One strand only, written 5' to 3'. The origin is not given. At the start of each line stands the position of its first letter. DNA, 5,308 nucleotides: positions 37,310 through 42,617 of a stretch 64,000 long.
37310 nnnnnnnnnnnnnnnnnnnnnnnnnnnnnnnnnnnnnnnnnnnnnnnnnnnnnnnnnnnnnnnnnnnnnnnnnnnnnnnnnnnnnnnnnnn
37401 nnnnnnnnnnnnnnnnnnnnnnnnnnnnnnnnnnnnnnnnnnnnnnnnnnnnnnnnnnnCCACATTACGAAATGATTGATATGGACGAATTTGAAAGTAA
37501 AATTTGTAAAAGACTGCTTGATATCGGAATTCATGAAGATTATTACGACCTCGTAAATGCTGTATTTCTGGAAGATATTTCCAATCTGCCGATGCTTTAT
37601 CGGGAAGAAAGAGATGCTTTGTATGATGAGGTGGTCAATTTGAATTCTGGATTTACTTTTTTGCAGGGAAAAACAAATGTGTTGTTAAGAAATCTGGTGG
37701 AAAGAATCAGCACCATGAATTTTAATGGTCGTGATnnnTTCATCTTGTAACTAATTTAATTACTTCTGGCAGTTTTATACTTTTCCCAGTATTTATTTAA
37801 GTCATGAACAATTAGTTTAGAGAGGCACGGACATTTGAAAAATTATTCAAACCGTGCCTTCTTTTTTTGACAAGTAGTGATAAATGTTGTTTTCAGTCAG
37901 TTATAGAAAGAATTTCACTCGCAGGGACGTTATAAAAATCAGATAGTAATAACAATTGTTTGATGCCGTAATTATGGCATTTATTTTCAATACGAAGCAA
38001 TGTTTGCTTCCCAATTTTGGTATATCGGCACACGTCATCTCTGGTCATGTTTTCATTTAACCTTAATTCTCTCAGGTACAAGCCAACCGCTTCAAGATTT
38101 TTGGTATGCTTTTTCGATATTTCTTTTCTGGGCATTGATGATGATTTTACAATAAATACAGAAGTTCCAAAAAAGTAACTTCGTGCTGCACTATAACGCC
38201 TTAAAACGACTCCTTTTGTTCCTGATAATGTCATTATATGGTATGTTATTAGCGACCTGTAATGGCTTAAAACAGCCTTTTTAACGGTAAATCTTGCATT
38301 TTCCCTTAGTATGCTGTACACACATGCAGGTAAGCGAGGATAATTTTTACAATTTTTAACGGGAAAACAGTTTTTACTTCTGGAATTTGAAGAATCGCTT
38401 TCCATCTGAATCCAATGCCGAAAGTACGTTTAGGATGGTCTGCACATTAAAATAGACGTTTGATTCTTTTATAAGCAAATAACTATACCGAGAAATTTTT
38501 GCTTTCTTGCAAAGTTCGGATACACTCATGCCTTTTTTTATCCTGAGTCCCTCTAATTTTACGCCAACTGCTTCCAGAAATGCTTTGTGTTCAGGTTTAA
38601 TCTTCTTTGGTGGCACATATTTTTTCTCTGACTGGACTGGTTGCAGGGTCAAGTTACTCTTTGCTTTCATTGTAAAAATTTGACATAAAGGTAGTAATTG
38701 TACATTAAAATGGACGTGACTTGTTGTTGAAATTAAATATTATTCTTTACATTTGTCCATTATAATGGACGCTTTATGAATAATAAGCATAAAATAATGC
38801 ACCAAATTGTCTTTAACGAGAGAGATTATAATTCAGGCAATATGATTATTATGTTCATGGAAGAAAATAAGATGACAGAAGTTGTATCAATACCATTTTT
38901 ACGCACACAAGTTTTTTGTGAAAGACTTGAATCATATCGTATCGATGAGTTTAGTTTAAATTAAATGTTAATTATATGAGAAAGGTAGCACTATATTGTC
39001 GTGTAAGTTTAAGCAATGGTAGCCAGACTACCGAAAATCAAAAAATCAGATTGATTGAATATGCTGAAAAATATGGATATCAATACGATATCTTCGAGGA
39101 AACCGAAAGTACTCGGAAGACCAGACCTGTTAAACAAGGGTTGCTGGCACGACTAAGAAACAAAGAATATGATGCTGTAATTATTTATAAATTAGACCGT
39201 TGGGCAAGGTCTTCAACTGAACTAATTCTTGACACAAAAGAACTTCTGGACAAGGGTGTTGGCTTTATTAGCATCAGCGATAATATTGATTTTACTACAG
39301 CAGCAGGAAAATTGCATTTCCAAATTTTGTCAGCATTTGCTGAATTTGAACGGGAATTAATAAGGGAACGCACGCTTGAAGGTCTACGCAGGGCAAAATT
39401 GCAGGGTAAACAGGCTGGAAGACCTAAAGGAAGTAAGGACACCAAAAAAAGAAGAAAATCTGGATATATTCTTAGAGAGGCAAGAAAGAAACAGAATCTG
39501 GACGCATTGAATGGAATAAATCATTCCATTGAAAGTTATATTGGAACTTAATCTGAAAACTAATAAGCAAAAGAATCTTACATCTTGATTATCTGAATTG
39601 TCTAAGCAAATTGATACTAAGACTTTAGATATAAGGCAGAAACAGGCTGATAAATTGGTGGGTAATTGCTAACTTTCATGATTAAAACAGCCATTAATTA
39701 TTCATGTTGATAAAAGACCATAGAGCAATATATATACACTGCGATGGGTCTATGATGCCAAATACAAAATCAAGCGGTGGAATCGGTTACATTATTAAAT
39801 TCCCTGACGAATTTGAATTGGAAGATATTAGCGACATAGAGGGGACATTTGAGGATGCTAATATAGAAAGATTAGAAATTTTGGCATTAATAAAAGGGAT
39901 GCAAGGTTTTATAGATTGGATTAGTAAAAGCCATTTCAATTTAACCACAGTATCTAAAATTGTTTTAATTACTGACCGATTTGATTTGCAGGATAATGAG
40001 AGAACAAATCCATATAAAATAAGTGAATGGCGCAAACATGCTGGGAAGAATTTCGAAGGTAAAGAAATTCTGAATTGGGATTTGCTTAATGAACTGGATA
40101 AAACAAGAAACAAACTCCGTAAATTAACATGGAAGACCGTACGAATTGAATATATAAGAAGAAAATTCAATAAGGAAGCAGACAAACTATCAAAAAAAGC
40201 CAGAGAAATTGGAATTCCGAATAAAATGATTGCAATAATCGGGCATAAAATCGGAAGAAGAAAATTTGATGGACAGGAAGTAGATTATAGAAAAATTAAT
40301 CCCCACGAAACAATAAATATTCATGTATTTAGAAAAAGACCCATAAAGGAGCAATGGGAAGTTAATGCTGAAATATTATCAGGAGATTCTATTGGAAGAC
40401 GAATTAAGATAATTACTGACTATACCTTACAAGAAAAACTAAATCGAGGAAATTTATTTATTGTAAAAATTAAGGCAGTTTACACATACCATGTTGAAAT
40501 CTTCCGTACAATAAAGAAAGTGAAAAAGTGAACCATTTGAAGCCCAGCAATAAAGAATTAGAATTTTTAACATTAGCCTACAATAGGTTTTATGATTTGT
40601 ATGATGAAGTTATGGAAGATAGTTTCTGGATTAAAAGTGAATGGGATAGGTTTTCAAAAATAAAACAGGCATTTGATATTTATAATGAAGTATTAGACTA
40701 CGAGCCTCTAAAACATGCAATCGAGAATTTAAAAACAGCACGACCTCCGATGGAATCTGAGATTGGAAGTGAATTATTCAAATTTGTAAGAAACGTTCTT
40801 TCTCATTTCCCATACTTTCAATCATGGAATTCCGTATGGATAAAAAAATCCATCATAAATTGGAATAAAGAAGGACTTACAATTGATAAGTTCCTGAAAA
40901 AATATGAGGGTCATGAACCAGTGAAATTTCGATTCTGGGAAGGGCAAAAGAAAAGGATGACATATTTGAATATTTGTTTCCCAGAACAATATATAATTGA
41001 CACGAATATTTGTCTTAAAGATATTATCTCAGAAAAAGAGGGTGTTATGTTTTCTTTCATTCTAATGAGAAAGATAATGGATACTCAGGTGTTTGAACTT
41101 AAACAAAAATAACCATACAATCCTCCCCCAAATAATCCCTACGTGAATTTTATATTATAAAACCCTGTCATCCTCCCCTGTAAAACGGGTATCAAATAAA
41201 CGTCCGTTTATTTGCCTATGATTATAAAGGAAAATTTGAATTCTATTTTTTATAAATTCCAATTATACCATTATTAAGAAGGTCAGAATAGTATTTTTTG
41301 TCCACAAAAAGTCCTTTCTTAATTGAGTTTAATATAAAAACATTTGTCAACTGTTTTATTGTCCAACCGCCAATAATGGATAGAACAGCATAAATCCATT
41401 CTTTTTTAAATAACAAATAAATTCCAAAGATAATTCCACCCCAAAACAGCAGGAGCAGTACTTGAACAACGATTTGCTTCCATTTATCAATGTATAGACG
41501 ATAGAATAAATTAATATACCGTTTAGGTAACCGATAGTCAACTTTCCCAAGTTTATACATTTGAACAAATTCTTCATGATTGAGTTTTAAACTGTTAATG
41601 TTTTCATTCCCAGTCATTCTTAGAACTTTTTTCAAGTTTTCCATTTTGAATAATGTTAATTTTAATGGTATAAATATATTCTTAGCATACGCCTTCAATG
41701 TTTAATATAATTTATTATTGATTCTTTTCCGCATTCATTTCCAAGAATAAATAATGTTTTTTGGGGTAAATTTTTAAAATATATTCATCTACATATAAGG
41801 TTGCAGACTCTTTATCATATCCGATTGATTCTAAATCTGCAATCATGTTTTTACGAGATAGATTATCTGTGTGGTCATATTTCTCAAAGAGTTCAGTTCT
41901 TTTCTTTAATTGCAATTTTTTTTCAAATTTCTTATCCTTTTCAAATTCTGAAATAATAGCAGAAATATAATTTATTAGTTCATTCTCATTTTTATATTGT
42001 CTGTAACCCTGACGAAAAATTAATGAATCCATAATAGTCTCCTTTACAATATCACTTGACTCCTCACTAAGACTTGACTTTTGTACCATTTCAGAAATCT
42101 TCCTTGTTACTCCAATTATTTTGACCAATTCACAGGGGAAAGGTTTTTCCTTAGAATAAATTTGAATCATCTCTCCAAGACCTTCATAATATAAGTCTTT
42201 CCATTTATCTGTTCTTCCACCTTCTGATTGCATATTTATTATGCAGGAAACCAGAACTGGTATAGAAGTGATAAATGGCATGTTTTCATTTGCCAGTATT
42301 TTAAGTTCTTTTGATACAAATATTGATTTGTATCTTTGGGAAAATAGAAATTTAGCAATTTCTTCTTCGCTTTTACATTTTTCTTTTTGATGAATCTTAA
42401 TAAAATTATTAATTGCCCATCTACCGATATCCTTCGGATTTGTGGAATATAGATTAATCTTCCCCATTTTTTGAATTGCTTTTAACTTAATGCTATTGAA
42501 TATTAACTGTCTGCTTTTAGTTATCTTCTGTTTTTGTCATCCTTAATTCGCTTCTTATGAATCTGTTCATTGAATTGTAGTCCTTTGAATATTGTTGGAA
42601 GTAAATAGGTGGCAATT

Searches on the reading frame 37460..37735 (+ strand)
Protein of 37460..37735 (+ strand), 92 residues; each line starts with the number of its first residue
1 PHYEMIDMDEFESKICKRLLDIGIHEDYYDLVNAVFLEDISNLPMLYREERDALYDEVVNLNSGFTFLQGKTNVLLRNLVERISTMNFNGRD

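Call 97: search_solved_structures(query=A5, max_evalue=10, show_alignments=2)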
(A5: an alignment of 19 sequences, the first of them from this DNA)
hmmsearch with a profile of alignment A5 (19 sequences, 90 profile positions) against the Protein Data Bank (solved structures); distinct sequences matched with E-value up to 10: 2.
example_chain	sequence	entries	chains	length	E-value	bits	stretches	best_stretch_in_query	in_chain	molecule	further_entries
2p9j_A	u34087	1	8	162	0.3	14.1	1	18-65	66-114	Hypothetical protein AQ2171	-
7y1r_E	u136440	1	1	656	0.49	13.4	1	7-50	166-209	Transforming growth factor beta activator LRRC33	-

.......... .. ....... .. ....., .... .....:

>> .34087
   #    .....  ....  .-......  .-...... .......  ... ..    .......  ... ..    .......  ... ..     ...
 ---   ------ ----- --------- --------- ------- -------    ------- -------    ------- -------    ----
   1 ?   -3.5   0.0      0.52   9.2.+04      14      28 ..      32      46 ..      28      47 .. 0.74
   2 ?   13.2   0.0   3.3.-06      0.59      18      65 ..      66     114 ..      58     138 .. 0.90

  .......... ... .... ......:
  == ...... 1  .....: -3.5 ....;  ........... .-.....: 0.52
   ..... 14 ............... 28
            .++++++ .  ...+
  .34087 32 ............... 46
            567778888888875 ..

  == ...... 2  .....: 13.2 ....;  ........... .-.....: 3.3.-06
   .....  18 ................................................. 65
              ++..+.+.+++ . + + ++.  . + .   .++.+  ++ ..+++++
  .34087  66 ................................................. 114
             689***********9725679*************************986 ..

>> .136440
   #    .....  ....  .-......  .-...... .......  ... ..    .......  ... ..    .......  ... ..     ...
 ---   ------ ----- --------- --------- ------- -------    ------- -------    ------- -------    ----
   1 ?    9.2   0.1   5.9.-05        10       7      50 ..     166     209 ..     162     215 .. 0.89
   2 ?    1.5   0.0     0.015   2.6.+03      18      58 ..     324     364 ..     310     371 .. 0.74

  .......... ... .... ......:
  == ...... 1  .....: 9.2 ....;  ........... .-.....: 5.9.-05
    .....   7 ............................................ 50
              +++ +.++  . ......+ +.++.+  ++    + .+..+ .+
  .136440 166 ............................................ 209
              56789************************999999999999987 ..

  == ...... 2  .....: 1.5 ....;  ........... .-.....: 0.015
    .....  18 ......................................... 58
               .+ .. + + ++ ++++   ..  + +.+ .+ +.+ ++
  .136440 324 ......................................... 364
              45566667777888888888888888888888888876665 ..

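Call 98: search_protein_families(library=pfam, alignment_id=A5, max_evalue=1)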
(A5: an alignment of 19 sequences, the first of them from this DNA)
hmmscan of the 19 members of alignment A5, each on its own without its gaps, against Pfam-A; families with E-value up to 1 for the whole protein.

A. member 1, seq(92 aa): 0 families

B. families by the number of members that match (of 19 scanned): 10 families
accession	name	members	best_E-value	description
PF03475.19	YiiM_3-alpha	2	0.0052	YiiM-like, 3-alpha helix domain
PF12845.12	TBD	1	0.0023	TBD domain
PF04760.21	IF2_N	1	0.0028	Translation initiation factor IF-2, N-terminal region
PF01937.24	ARMT1-like_dom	1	0.0071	Damage-control phosphatase ARMT1-like domain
PF12948.12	MSP7_C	1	0.0091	MSP7-like protein C-terminal domain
PF16888.10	YwqH-like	1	0.042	YwqH-like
PF01468.23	GA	1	0.071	GA module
PF22525.1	H2TH_5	1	0.12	S13-like H2TH domain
PF08222.17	HTH_CodY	1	0.17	CodY helix-turn-helix domain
PF20302.4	HisK-N-like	1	0.18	HisK-N-like globin domain of the ASK signalosome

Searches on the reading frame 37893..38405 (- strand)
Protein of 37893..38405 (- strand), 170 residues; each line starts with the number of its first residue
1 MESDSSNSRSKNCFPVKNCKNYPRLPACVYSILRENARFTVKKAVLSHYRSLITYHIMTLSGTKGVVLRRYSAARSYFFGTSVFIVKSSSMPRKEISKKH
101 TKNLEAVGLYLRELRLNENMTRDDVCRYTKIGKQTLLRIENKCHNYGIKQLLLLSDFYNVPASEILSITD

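Call 7: search_protein_families(library=pfam, proteins=[window:37893-38405:-], max_evalue=0.01)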
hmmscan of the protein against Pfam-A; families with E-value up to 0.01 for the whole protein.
window:37893-38405:- (170 aa): 5 families
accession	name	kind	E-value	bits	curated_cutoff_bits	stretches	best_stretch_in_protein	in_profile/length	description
PF01381.28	HTH_3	-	1.4e-05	25.5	23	1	111-165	1-55/55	Helix-turn-helix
PF12844.13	HTH_19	-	0.00018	21.8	30.2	1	111-167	4-60/64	Helix-turn-helix domain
PF13413.12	HTH_25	-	0.00024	21.3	24.6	1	110-141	1-32/62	Helix-turn-helix domain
PF13560.12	HTH_31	-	0.00038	21.1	27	1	107-162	2-58/64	Helix-turn-helix domain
PF13443.12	HTH_26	-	0.0017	19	22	1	111-168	2-60/63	Cro/C1-type HTH DNA-binding domain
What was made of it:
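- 37893..38670 (-): Two XRE-type HTH genes (37893-38405 and 38374-38670), convergent with the polymerase gene. They are conserved cassette members. Pfam HTH_3 and HTH_26 hits (call 7).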

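Call 76: search_protein_families(library=ncbifam, proteins=[window:37893-38405:-], max_evalue=0.1)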
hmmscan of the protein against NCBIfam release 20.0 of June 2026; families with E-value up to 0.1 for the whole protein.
window:37893-38405:- (170 aa): 2 families
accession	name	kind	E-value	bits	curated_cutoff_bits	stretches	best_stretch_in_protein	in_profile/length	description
NF006015.0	PRK08154.1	subfamily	0.0039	16.4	204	1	92-167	16-91/314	anaerobic benzoate catabolism transcriptional regulator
NF008598.0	PRK11565.1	equivalog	0.0087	15.2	425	1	17-114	10-108/275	2,5-didehydrogluconate reductase DkgA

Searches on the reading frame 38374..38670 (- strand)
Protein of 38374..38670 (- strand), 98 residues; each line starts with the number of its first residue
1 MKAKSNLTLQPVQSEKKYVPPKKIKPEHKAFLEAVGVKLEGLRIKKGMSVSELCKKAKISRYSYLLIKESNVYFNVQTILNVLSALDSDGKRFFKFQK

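Call 7: search_protein_families(library=pfam, proteins=[window:38374-38670:-], max_evalue=0.01)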
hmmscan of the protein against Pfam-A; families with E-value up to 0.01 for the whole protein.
window:38374-38670:- (98 aa): 1 family
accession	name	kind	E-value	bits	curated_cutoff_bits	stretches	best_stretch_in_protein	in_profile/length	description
PF13443.12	HTH_26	-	0.0034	18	22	1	38-87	1-51/63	Cro/C1-type HTH DNA-binding domain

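Call 76: search_protein_families(library=ncbifam, proteins=[window:38374-38670:-], max_evalue=0.1)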
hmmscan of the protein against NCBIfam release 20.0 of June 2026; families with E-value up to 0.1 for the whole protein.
window:38374-38670:- (98 aa): 2 families
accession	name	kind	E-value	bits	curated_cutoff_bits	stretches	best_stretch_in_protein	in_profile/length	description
NF006015.0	PRK08154.1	subfamily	0.0033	16.6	204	1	15-61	11-57/314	anaerobic benzoate catabolism transcriptional regulator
NF003162.0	PRK04140.1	equivalog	0.021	13.8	263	1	36-87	128-179/317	transcriptional regulator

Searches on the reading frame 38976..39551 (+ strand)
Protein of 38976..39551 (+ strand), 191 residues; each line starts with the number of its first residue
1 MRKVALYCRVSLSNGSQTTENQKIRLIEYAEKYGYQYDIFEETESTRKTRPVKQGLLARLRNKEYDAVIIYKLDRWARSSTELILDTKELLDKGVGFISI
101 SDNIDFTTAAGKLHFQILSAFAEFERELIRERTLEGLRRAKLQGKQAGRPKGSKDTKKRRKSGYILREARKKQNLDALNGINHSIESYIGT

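Call 7: search_protein_families(library=pfam, proteins=[window:38976-39551:+], max_evalue=0.01)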
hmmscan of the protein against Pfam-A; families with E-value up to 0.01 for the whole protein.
window:38976-39551:+ (191 aa): 1 family
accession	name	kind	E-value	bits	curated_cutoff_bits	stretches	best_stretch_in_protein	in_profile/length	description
PF00239.26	Resolvase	-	2.8e-36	125.2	23.3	1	4-145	1-144/145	Resolvase, N terminal domain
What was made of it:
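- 38776..39551 (+): Small conserved ORF (38776-38964, 62 aa) followed by a 191-aa serine recombinase of the resolvase/invertase type (38976-39551). Pfam Resolvase at 2.8e-36 (call 7).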

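Call 76: search_protein_families(library=ncbifam, proteins=[window:38976-39551:+], max_evalue=0.1)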
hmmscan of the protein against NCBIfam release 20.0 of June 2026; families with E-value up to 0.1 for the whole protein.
window:38976-39551:+ (191 aa): 8 families
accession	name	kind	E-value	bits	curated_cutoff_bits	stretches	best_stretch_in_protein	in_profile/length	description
NF047343.1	SCCmet_CcrB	equivalog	8.4e-20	70.9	900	1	2-148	7-159/542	cassette chromosome recombinase CcrB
NF041201.1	recomb_XisF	equivalog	4.6e-18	65.4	375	1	7-149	4-145/465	fdxN element excision recombinase XisF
NF009949.0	PRK13413.1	equivalog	5.6e-16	58.8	272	1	7-172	5-172/203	master DNA invertase Mpi family serine-type recombinase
NF047347.1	SCCmet_CcrC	equivalog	2.9e-13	49.2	900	1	2-129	3-138/558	cassette chromosome recombinase CcrC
NF033518.0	transpos_IS607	equivalog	2.9e-08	33.5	110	1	2-86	54-140/187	IS607 family transposase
NF047344.1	SCCmet_CcrA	equivalog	4.1e-08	32.8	700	1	1-145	1-147/442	cassette chromosome recombinase CcrA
NF049883.1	resolv_YneB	equivalog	5.8e-08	32.4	175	1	4-147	2-149/211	YneB family resolvase-like protein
TIGR01573.1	cas2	equivalog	0.073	13.3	24.5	0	25-89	20-86/96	CRISPR-associated endonuclease Cas2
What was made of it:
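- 38776..39551 (+): NCBIfam gives below-cutoff hits to CcrB, XisF and Mpi (call 76).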

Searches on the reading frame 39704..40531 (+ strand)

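Call 7: search_protein_families(library=pfam, proteins=[window:39704-40531:+], max_evalue=0.01)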
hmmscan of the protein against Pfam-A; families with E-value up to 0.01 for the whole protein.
window:39704-40531:+ (275 aa): 1 family
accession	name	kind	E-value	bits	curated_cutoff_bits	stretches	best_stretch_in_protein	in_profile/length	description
PF00075.30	RNase_H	-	3.2e-08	34.3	25.8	1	8-166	3-139/141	RNase H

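Call 9: search_protein_families(library=padloc, proteins=[window:39704-40531:+], max_evalue=0.1)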
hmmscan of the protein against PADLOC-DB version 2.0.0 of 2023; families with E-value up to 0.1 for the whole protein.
window:39704-40531:+ (275 aa): 0 families

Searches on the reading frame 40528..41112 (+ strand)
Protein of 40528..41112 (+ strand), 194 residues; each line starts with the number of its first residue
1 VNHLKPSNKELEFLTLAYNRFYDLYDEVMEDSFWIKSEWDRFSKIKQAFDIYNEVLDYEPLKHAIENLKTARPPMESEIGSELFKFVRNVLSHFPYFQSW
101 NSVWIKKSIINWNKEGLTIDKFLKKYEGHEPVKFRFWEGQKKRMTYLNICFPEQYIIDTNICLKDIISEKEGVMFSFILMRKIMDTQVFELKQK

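Call 7: search_protein_families(library=pfam, proteins=[window:40528-41112:+], max_evalue=0.01)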
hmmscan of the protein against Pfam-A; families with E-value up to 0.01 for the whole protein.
window:40528-41112:+ (194 aa): 0 families

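Call 9: search_protein_families(library=padloc, proteins=[window:40528-41112:+], max_evalue=0.1)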
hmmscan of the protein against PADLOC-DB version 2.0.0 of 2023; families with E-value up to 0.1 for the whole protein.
window:40528-41112:+ (194 aa): 1 family
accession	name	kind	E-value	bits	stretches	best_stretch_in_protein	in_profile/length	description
PDLC01976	CARF_m11--CARF_HEPNnew_CARF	-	0.053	9.7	1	37-90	658-711/739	-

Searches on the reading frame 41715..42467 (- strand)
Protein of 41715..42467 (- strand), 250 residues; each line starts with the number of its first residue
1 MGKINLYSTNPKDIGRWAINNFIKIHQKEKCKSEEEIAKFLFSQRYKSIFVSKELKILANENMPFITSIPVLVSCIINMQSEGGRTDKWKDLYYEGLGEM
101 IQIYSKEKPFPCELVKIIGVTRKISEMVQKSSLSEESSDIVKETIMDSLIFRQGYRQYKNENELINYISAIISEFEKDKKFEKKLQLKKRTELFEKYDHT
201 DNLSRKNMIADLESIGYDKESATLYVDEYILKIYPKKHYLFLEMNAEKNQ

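Call 39: search_protein_families(library=pfam, proteins=[window:41715-42467:-], max_evalue=0.001)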
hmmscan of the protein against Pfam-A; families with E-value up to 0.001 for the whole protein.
window:41715-42467:- (250 aa): 1 family
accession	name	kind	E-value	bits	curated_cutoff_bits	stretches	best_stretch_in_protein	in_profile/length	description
PF10150.14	RNase_E_G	-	0.00081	19.3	25.5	0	116-238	14-131/270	Ribonuclease E/G family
